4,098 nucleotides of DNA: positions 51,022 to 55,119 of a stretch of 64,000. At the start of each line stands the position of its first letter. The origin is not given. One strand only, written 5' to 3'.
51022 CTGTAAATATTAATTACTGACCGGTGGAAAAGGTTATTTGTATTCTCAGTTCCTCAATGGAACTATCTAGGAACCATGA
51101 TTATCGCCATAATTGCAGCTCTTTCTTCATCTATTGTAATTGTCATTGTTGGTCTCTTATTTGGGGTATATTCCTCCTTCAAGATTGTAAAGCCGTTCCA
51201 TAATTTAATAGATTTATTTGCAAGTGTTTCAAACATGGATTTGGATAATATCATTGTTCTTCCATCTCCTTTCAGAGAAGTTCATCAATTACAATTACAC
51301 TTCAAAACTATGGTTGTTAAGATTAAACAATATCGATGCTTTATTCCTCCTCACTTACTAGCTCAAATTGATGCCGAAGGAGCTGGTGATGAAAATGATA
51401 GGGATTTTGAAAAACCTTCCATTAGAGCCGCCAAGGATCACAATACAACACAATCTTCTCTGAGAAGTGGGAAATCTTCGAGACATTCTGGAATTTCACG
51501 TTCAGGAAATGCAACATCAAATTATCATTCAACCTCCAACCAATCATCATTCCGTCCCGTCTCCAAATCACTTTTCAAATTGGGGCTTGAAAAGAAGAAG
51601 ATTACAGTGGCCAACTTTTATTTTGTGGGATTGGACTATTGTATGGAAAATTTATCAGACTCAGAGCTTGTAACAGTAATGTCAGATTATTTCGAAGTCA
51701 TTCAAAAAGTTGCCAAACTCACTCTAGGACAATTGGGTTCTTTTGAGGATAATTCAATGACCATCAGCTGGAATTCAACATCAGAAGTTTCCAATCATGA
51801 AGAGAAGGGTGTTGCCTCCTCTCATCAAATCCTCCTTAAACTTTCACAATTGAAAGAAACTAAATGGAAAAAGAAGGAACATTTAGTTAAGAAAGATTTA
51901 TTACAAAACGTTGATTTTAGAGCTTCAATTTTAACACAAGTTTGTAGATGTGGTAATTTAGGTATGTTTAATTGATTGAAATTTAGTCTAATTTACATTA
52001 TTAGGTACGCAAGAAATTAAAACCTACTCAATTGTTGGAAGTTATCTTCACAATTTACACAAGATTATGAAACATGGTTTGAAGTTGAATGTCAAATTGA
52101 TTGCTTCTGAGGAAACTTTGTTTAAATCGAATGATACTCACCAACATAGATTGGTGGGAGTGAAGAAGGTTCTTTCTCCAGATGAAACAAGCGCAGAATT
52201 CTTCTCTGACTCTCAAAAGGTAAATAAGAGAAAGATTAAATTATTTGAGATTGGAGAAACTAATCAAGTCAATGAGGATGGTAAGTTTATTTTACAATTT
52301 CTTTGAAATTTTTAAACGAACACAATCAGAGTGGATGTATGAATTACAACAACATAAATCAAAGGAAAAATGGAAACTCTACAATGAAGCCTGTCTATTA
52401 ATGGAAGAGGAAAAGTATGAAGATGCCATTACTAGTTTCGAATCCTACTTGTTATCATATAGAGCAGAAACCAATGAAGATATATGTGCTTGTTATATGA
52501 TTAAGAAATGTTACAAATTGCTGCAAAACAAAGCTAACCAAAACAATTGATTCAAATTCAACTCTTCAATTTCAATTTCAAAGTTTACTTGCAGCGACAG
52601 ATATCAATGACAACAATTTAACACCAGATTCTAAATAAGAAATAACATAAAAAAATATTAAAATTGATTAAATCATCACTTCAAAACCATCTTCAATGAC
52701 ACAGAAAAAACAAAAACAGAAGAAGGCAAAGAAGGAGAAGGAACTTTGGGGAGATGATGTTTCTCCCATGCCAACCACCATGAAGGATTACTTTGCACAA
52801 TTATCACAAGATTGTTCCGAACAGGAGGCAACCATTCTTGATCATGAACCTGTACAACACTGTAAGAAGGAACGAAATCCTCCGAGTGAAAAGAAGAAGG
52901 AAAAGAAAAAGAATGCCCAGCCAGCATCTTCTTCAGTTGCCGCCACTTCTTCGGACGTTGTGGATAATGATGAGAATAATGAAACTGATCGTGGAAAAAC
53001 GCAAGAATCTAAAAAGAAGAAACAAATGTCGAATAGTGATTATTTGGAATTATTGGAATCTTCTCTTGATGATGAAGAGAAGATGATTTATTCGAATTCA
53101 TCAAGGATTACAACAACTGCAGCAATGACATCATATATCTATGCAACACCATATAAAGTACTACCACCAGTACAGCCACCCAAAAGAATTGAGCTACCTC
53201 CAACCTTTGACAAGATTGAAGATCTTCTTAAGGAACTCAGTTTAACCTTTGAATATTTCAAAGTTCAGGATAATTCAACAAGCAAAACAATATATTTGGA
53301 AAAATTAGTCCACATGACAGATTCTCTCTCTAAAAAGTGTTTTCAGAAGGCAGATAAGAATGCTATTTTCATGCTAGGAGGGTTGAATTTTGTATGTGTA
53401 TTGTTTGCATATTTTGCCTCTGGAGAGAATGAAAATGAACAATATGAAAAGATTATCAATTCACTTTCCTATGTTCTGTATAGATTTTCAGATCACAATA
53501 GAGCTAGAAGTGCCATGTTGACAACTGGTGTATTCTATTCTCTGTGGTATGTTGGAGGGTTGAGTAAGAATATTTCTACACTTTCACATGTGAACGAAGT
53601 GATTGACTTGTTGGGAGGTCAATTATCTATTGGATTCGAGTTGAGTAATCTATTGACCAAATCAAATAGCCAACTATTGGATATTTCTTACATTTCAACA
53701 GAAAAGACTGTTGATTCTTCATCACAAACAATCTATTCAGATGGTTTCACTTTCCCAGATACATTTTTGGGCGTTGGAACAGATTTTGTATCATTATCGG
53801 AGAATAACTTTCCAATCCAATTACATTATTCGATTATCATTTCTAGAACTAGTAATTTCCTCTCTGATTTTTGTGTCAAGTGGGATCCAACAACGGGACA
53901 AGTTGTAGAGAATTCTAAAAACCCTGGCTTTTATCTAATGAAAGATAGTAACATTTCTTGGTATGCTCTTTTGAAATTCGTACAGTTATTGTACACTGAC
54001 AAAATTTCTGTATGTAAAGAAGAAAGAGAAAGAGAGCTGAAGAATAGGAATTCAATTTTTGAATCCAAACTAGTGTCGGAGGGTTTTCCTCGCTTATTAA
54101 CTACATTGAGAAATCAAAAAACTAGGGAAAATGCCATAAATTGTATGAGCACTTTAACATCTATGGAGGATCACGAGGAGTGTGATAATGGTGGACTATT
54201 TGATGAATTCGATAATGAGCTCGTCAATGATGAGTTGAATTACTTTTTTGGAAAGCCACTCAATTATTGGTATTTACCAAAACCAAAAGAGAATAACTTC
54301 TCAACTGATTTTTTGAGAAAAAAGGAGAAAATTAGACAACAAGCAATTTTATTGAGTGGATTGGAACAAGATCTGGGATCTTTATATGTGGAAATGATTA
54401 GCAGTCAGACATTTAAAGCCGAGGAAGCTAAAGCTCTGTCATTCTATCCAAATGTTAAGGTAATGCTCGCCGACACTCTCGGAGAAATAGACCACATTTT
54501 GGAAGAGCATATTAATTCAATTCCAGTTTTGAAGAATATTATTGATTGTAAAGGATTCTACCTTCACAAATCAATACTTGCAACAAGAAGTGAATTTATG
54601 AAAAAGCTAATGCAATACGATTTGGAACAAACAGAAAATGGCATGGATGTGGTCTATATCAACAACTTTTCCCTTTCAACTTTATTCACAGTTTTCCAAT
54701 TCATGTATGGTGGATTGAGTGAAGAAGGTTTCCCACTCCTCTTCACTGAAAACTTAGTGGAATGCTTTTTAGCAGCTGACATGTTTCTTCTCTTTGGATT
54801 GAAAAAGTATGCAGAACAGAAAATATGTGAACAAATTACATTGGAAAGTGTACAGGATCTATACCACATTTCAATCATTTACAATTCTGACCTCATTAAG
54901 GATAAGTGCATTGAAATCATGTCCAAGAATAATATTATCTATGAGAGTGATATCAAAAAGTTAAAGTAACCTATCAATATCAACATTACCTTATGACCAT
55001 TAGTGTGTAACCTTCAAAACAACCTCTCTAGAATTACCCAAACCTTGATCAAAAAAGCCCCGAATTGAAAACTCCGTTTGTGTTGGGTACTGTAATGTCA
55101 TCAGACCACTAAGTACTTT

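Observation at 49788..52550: Sensor-receptor with a catalytically degenerate class III cyclase domain (pseudo-cyclase)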

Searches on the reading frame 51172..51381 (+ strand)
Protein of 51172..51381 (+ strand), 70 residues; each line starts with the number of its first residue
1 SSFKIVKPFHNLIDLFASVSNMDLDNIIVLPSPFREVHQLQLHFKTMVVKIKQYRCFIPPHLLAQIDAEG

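Call 40: search_solved_structures(query=A5, max_evalue=10, show_alignments=3)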
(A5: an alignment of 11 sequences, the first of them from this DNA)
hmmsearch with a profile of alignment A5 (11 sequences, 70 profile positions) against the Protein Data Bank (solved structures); distinct sequences matched with E-value up to 10: 0.

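Call 66: search_protein_families(library=pfam, alignment_id=A5, max_evalue=10)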
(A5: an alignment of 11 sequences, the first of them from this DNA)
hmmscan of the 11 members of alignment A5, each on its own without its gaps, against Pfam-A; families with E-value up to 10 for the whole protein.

A. member 1, seq(70 aa): 0 families

B. families by the number of members that match (of 11 scanned): 7 families
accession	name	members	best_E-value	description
PF12592.13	ATPase_RavA_C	2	0.021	ATPase, RavA, C-terminal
PF18281.7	BILBO1_N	2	0.026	BILBO1 N-terminal domain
PF00351.26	Biopterin_H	1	0.049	Biopterin-dependent aromatic amino acid hydroxylase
PF08318.18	COG4_m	1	0.058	COG4 transport protein, middle alpha-helical bundle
PF16546.10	SGTA_dimer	1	0.058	Homodimerisation domain of SGTA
PF00672.30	HAMP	1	0.073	HAMP domain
PF18548.6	MetOD2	1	0.15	Metanogen output domain 2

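Call 75: find_homologous_proteins(query=A5, max_evalue=0.001)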
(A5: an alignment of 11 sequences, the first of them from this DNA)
Query A5 (11 sequences): 392 candidates shared short words with the query, none scored E <= 0.001.

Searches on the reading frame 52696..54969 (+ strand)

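Call 70: search_protein_families(library=pfam, proteins=[window:52696-54969:+], max_evalue=0.001)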
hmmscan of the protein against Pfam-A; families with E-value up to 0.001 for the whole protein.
window:52696-54969:+ (757 aa): 1 family
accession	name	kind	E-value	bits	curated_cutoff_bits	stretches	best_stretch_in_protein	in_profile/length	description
PF00651.37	BTB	-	1.2e-09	38.8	20.5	1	619-713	21-109/110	BTB/POZ domain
